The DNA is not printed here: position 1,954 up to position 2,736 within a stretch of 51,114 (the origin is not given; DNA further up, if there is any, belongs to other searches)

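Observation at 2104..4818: P1B-4 (SPC/HEGGT) metal-efflux ATPase followed by a Cys-rich Rrf2 regulator and AT-rich palindromes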

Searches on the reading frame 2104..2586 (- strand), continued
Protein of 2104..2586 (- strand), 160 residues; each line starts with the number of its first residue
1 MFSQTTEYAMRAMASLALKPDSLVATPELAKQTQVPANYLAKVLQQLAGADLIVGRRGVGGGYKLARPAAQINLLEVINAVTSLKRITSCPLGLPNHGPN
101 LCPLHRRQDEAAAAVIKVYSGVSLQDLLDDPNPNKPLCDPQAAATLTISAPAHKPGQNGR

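Call 9: find_encoding_contigs(protein=P0084, flank=6000, max_places=3)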
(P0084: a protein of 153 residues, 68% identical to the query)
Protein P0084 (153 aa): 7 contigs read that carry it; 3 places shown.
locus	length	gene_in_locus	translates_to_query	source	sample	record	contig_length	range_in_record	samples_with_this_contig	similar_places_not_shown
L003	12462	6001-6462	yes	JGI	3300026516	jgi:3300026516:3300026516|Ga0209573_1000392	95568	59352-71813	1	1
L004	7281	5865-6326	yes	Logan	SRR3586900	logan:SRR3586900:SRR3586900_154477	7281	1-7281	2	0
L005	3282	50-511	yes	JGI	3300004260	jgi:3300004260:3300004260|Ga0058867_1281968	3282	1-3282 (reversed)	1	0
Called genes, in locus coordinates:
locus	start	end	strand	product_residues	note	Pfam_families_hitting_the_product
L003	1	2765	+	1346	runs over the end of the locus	PF02811:PHP, PF07733:DNA_pol3_alpha, PF17657:DNA_pol3_finger, PF14579:HHH_6, PF01336:tRNA_anti-codon (faint)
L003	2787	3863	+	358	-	PF20030:bpMoxR, PF07726:AAA_3, PF07728:AAA_5, PF17863:AAA_lid_2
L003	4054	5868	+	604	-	PF00122:E1-E2_ATPase, PF00702:Hydrolase, PF12710:HAD (faint)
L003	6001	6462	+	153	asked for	PF02082:Rrf2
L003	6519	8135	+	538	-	PF01336:tRNA_anti-codon, PF00152:tRNA-synt_2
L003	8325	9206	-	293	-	PF08668:HDOD, PF01966:HD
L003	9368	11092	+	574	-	PF00795:CN_hydrolase, PF02540:NAD_synthase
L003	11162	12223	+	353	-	PF01370:Epimerase, PF04321:RmlD_sub_bind, PF01073:3Beta_HSD, PF13460:NAD_binding_10, PF16363:GDP_Man_Dehyd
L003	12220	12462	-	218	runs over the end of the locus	PF02441:Flavoprotein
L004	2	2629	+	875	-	?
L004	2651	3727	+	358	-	PF20030:bpMoxR, PF07726:AAA_3, PF07728:AAA_5, PF17863:AAA_lid_2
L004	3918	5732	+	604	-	PF00122:E1-E2_ATPase, PF00702:Hydrolase, PF12710:HAD (faint)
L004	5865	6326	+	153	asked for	PF02082:Rrf2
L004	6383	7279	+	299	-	?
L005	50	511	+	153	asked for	PF02082:Rrf2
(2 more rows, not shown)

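Call 10: find_encoding_contigs(protein=P0086, flank=6000, max_places=3)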
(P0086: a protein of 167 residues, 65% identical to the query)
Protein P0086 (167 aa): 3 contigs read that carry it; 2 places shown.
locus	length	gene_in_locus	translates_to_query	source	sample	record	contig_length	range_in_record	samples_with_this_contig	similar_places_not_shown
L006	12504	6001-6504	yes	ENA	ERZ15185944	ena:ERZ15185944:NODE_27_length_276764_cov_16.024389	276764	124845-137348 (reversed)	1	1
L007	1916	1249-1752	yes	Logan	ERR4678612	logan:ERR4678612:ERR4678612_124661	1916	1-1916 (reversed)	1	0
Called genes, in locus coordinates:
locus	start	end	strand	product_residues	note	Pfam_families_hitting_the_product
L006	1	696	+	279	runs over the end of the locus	PF09335:VTT_dom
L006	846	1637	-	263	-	-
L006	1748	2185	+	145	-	PF02686:GatC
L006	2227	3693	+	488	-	PF01425:Amidase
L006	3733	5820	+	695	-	PF00122:E1-E2_ATPase, PF12710:HAD (faint), PF00702:Hydrolase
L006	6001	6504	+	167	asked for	PF02082:Rrf2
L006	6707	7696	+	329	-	PF00480:ROK, PF01869:BcrAD_BadFG (faint)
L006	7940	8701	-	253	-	PF00378:ECH_1, PF16113:ECH_2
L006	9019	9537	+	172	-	PF13453:Zn_ribbon_TFIIB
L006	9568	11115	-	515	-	PF07992:Pyr_redox_2 (faint), PF00890:FAD_binding_2 (weak), PF01266:DAO, PF01593:Amino_oxidase, PF13450:NAD_binding_8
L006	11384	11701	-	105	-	PF04316:FlgM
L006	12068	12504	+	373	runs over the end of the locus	-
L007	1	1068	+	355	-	?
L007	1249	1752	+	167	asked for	PF02082:Rrf2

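Call 12: find_related_loci(query=A1, collection=genome_contigs, flank=5000)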
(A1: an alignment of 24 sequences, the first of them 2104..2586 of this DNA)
Query A1 (160 aa) in genome_contigs; peptide patterns used: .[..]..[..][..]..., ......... (x = any residue, [..] = any of these).
599 stretches matched a pattern (row limit reached: there are more); 478 encode a relative of the query (tblastn E <= 1e-3); the best 80 are kept; 80 distinct loci.
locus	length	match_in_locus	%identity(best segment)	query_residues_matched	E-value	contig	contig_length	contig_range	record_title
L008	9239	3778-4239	82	1-154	5e-73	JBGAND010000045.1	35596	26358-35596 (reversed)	MAG: Phycisphaerales bacterium isolate MAG_MBR_H10.24 MBRH10-24_opera_contig_4299, whole genome shotgun sequence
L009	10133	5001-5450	72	1-150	5e-68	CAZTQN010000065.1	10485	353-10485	MAG TPA_asm: uncultured Phycisphaeraceae bacterium isolate SRP287051_co2_95 genome assembly, contig: NODE_10591_length_1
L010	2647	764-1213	68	1-149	8e-68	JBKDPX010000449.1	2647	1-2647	MAG: Phycisphaerales bacterium isolate samp_2153_VAMB_1001 samp_2153_1893619, whole genome shotgun sequence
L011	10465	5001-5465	70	1-155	2e-66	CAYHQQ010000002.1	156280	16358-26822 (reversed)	MAG TPA_asm: uncultured Phycisphaeraceae bacterium isolate ERP119705_co14_540 genome assembly, contig: NODE_37_length_15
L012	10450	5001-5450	71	1-149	3e-66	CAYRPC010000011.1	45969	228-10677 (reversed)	MAG TPA_asm: uncultured Phycisphaeraceae bacterium isolate SRP128246_co1_535 genome assembly, contig: NODE_971_length_45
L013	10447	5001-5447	68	1-149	6e-66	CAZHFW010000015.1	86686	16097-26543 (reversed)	MAG TPA_asm: uncultured Phycisphaeraceae bacterium isolate binchicken_co284_12 genome assembly, contig: NODE_462_length_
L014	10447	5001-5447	70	1-148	1e-65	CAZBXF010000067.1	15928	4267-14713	MAG TPA_asm: uncultured Phycisphaeraceae bacterium isolate binchicken_co367_56 genome assembly, contig: NODE_1309_length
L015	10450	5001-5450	69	1-149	1e-65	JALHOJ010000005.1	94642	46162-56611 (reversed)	MAG: Phycisphaerales bacterium isolate bin.134_sub c_000000001420, whole genome shotgun sequence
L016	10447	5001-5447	68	1-149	1e-64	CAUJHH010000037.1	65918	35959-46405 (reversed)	MAG: Planctomycetota bacterium isolate KLAP126 genome assembly, contig: KLAP126_604502, whole genome shotgun sequence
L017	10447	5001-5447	66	1-149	2e-64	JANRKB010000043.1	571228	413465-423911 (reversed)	MAG: Planctomycetota bacterium isolate bins.472 k141_4846747, whole genome shotgun sequence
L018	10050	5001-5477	67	1-155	4e-64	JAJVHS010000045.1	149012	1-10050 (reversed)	MAG: Phycisphaerales bacterium isolate Bin_122_1R c_000000000533, whole genome shotgun sequence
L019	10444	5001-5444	66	1-148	3e-64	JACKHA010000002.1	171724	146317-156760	MAG: Phycisphaeraceae bacterium isolate HK-STAS-PLAN-5 HK-STAS-PLAN-5_2, whole genome shotgun sequence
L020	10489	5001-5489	61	1-159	8e-64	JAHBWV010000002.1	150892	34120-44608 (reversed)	MAG: Phycisphaeraceae bacterium isolate ACE_PLA1 PLA1_2, whole genome shotgun sequence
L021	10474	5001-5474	64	1-159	1e-63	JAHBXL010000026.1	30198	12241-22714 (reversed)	MAG: Phycisphaeraceae bacterium isolate ACE_PLA19 PLA19_26, whole genome shotgun sequence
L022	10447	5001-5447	68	1-149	7e-64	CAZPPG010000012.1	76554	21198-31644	MAG TPA_asm: uncultured Phycisphaeraceae bacterium isolate binchicken_co235_38 genome assembly, contig: NODE_775_length_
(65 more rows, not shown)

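Call 16: find_encoding_contigs(protein=P0065, flank=6000, max_places=2)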
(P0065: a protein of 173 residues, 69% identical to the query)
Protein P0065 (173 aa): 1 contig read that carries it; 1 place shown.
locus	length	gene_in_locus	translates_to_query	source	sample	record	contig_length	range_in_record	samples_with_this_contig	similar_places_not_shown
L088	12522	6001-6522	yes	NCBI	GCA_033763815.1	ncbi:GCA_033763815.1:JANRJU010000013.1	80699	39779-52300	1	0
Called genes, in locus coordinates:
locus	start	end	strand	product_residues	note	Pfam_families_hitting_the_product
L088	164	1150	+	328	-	-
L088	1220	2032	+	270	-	-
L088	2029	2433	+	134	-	PF00581:Rhodanese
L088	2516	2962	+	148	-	PF00472:RF-1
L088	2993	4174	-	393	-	-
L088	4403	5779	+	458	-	PF00171:Aldedh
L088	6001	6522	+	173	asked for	PF02082:Rrf2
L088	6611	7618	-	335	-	PF01656:CbiA, PF13614:AAA_31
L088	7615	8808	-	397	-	PF04326:SLFN_AlbA_2, PF13749:HATPase_c_4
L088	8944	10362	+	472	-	PF01743:PolyA_pol, PF12627:PolyA_pol_RNAbd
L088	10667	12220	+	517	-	PF25145:NfeD1b_N (faint)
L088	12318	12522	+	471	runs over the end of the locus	PF25145:NfeD1b_N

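Call 17: find_encoding_contigs(protein=P0119, flank=6000, max_places=2)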
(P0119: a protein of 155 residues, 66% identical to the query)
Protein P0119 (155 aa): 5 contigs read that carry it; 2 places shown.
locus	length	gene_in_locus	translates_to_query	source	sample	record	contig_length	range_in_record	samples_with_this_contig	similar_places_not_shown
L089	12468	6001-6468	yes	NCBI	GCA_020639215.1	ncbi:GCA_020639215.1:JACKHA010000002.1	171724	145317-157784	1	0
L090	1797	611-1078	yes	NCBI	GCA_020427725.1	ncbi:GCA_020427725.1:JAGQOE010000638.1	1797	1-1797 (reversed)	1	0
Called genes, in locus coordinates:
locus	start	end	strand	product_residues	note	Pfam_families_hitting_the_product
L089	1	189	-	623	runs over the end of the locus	-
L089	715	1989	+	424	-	PF04932:Wzy_C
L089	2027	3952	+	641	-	PF01019:G_glu_transpept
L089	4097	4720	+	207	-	PF00485:PRK, PF13238:AAA_18 (weak), PF13671:AAA_33 (faint)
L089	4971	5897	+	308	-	PF00142:Fer4_NifH, PF02374:ArsA_ATPase (weak), PF06564:CBP_BcsQ, PF09140:MipZ (weak), PF10609:ParA, PF13614:AAA_31, PF01656:CbiA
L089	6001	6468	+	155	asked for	PF02082:Rrf2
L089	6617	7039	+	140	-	-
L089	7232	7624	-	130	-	-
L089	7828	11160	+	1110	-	PF02700:PurS (faint), PF18072:FGAR-AT_linker, PF00586:AIRS, PF02769:AIRS_C, PF00586:AIRS, PF02769:AIRS_C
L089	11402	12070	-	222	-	PF13302:Acetyltransf_3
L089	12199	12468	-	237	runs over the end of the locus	-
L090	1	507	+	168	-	PF13614:AAA_31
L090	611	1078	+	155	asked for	PF02082:Rrf2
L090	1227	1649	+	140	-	-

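Call 21: find_related_loci(query=window:2104-2586:-, collection=metagenome_contigs, flank=4000)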
Query window:2104-2586:- (160 aa) in metagenome_contigs; peptide patterns used: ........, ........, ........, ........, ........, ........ (x = any residue, [..] = any of these).
600 stretches matched a pattern (row limit reached: there are more); 14 encode a relative of the query (tblastn E <= 1e-3); 14 distinct loci.
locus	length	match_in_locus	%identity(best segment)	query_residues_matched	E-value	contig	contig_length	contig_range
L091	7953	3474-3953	81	1-158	2e-75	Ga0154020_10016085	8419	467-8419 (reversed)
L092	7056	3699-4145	65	1-150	5e-63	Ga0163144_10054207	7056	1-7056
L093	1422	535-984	62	1-150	4e-64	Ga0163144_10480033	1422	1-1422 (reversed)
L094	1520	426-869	68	1-148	1e-61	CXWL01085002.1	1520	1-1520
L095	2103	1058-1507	67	1-149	3e-53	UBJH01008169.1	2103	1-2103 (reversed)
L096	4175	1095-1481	48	1-129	2e-37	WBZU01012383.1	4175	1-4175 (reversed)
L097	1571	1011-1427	48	1-139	2e-37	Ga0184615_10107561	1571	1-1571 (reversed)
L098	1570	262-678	46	1-139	5e-36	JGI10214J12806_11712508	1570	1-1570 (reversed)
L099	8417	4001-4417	50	1-139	3e-35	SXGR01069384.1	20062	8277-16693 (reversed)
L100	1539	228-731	39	1-160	2e-35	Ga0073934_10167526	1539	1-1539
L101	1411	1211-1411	79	1-67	3e-23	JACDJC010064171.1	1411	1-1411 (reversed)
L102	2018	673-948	39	2-92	1e-15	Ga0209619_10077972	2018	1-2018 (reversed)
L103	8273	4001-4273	40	1-90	1e-13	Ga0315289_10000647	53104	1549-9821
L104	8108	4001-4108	53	71-113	1e-5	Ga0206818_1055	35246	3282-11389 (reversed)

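Call 23: find_encoding_contigs(protein=P0002, flank=4000, max_places=2)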
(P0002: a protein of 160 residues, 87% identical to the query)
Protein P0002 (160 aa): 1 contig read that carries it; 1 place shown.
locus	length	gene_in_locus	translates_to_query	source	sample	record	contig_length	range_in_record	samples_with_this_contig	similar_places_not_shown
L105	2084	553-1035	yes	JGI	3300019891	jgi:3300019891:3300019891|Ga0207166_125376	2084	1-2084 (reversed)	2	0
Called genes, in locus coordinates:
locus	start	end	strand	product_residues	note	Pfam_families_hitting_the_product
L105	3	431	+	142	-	?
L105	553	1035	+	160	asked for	PF02082:Rrf2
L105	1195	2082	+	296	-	?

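Call 24: find_encoding_contigs(protein=P0003, flank=4000, max_places=2)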
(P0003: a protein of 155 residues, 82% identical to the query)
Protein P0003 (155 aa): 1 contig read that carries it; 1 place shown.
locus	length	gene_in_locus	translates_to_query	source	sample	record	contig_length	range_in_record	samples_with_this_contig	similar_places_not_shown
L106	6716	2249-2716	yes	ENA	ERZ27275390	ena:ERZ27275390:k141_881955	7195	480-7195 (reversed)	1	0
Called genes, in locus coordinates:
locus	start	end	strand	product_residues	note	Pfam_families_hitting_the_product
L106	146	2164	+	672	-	PF00122:E1-E2_ATPase, PF00702:Hydrolase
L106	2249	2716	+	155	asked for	PF02082:Rrf2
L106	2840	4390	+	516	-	PF01336:tRNA_anti-codon, PF00152:tRNA-synt_2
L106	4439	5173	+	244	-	PF00034:Cytochrom_C (faint), PF13442:Cytochrome_CBB3 (weak)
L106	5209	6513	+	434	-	PF00115:COX1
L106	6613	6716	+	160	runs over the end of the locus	-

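Call 25: find_encoding_contigs(protein=P0006, flank=4000, max_places=2)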
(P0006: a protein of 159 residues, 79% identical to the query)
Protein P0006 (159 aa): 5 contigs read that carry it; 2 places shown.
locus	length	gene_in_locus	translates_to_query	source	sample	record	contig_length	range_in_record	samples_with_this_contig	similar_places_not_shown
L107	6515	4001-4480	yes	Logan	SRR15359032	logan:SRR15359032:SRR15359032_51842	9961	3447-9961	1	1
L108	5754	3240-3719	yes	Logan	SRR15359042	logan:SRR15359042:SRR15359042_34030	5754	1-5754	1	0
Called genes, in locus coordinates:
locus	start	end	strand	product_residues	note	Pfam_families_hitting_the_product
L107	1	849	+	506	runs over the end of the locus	PF00070:Pyr_redox (faint), PF00890:FAD_binding_2 (weak), PF01266:DAO (weak), PF01593:Amino_oxidase, PF07992:Pyr_redox_2 (weak), PF13450:NAD_binding_8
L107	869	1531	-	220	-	-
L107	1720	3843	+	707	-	PF00122:E1-E2_ATPase, PF00702:Hydrolase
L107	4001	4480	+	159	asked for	PF02082:Rrf2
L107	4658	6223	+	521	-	PF01336:tRNA_anti-codon, PF00152:tRNA-synt_2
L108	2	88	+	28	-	?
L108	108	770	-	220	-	-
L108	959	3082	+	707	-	PF00122:E1-E2_ATPase, PF00702:Hydrolase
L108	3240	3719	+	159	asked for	PF02082:Rrf2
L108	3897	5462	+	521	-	PF01336:tRNA_anti-codon, PF00152:tRNA-synt_2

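Call 50: search_protein_families(library=pfam, proteins=[L099:1730-3247:+, L099:3289-3927:-, L099:4252-5763:+, L099:5804-8137:-, L096:143-922:+, L096:1088-2656:+, L096:2518-3300:+, L096:3304-4041:+], max_evalue=0.0001)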
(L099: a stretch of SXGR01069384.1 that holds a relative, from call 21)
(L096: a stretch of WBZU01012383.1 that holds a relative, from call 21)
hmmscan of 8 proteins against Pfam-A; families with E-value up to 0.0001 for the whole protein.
L099:1730-3247:+ (505 aa): 3 families
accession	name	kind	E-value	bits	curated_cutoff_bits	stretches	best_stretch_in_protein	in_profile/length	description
PF13349.12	DUF4097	-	7.2e-10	39.1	22.9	1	388-496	141-246/247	Toastrack DUF4097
PF22570.1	LiaF-TM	-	5.4e-06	27.6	27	1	56-130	2-62/98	LiaF transmembrane domain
PF18917.5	LiaI-LiaF-like_TM1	-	3e-05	24.5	27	1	54-95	1-39/42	LiaI-LiaF-like transmembrane region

L099:3289-3927:- (212 aa): 2 families
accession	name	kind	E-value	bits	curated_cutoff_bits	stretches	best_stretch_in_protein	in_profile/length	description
PF00702.32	Hydrolase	-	3e-14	54.3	26.4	1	14-190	1-191/191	haloacid dehalogenase-like hydrolase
PF13419.12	HAD_2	-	1.5e-05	25.7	23.8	1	98-190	80-172/178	Haloacid dehalogenase-like hydrolase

L099:4252-5763:+ (503 aa): 0 families

L099:5804-8137:- (777 aa): 5 families
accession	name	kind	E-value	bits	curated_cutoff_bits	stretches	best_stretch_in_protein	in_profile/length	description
PF01011.28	PQQ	-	1.2e-73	249.2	26.7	2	280-600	1-335/595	Glucose/ethanol/alcohol dehydrogenase, beta-propeller domain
PF13360.13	PQQ_2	-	3.2e-26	92.9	27.6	2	338-470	28-144/233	Outer membrane protein assembly factor BamB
PF00034.26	Cytochrom_C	-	5.4e-12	47.3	21.3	0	118-163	3-47/90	Cytochrome c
PF13442.11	Cytochrome_CBB3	-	3.5e-11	43.7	27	1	33-97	8-65/68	Cytochrome C oxidase, cbb3-type, subunit III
PF13570.13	Beta-prop_ACSF4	-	3.5e-06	27.1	133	0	681-757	31-104/329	Beta-alanine-activating enzyme, beta-propeller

L096:143-922:+ (259 aa): 2 families
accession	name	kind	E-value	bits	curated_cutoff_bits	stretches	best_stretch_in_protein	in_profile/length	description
PF00072.30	Response_reg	-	1.5e-27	96.4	30.2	1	5-118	1-110/111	Response regulator receiver domain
PF01627.28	Hpt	-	1.2e-11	45.2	24.6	1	165-238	2-72/84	Hpt domain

L096:1088-2656:+ (522 aa): 1 family
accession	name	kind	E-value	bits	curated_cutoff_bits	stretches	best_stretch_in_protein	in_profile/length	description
PF04055.27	Radical_SAM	-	3.2e-20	73.4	29.5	1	161-317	2-164/166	Radical SAM superfamily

L096:2518-3300:+ (260 aa): 0 families

L096:3304-4041:+ (245 aa): 0 families

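Call 62: find_encoding_contigs(protein=P0001, flank=10000, max_places=2)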
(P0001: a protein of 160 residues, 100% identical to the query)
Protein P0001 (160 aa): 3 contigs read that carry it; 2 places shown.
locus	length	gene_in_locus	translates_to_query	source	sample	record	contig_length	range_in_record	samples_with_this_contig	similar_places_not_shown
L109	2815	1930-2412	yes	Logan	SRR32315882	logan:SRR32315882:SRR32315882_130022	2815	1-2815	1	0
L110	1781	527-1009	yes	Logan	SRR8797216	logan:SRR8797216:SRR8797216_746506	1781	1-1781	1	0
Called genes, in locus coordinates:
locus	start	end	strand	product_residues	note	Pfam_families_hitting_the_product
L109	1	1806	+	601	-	?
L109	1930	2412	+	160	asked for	PF02082:Rrf2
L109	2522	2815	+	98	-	?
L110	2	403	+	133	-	?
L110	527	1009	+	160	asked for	PF02082:Rrf2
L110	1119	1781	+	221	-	?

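Call 92: predict_structure(alignment_id=A1)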
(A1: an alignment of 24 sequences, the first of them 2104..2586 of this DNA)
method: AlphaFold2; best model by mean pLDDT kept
length: 160 residues; sequences in the alignment: 24
mean_pLDDT: 84.4   pTM: 0.76
mean pLDDT of the five models: 84.4, 83.5, 83.3, 80.6, 80.6
residues with pLDDT >= 90: 103; 70-90: 28; 50-70: 14; < 50: 15
segments of 3 or more residues with pLDDT < 50: 146-160
pLDDT, mean of each block of 10 residues (from residue 1): 89 94 94 92 96 88 96 97 91 78 92 94 92 64 49 44
secondary structure, 60 per line:
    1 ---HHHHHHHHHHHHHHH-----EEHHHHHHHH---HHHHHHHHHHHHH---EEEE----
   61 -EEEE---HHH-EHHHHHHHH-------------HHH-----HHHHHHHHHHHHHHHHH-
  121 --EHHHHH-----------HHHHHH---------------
elements in order: H4-18 H26-33 H37-49 E53-56 E62-65 H74-81 H103-119 H124-128 H140-145

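Call 94: fold_search(model_id=the predicted structure, library=pdb)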
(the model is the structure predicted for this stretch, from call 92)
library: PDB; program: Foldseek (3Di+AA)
matches with E <= 10: 1587; with E <= 0.001: 37
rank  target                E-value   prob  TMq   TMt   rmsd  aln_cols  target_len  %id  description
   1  6hsm_B                9.9e-08  1.00  0.61  0.60   7.1       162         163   29  Structure of partially reduced RsrR in space group P2(1)2(1)2(1) (released 2019-01-30)
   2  6y45_B                1.2e-07  1.00  0.59  0.60   5.1       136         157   31  Crystal Structure of the H33A variant of RsrR (released 2020-03-04)
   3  6y45_A                1.3e-07  1.00  0.61  0.60   8.4       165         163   28  Crystal Structure of the H33A variant of RsrR (released 2020-03-04)
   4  6hsd_C                1.6e-07  1.00  0.60  0.60   5.5       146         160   29  Crystal structure of the oxidized form of the transcription regulator RsrR (released 2019-01-30)
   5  6hsm_G                1.6e-07  1.00  0.57  0.59   5.8       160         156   31  Structure of partially reduced RsrR in space group P2(1)2(1)2(1) (released 2019-01-30)
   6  6hse_C                2.4e-07  1.00  0.61  0.61   5.0       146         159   29  Structure of dithionite-reduced RsrR in spacegroup P2(1) (released 2019-01-30)
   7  6hsm_A                2.8e-07  1.00  0.59  0.58   4.8       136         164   31  Structure of partially reduced RsrR in space group P2(1)2(1)2(1) (released 2019-01-30)
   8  6hsd_B                3.8e-07  1.00  0.58  0.59   5.4       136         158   30  Crystal structure of the oxidized form of the transcription regulator RsrR (released 2019-01-30)
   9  6hsd_A                7.4e-07  1.00  0.60  0.58   5.3       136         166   30  Crystal structure of the oxidized form of the transcription regulator RsrR (released 2019-01-30)
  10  6y42_A                7.4e-07  1.00  0.62  0.63   6.3       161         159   30  Crystal Structure of RsrR complexed to a 39 basepair DNA fragment of the rsrR promoter (released 2020-03-04)
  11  2y75_E                8.2e-07  1.00  0.63  0.76   4.4       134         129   20  The Structure of CymR (YrzC) the Global Cysteine Regulator of B. subtilis (released 2011-08-03)
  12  6hse_A                1.1e-06  1.00  0.59  0.59   5.3       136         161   29  Structure of dithionite-reduced RsrR in spacegroup P2(1) (released 2019-01-30)
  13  4cic_A                1.8e-06  1.00  0.63  0.72   5.2       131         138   21  T. potens IscR (released 2014-05-28)
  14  2y75_D                2.1e-06  1.00  0.62  0.76   4.3       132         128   23  The Structure of CymR (YrzC) the Global Cysteine Regulator of B. subtilis (released 2011-08-03)
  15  4cic_B                3.5e-06  1.00  0.65  0.75   5.3       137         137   20  T. potens IscR (released 2014-05-28)
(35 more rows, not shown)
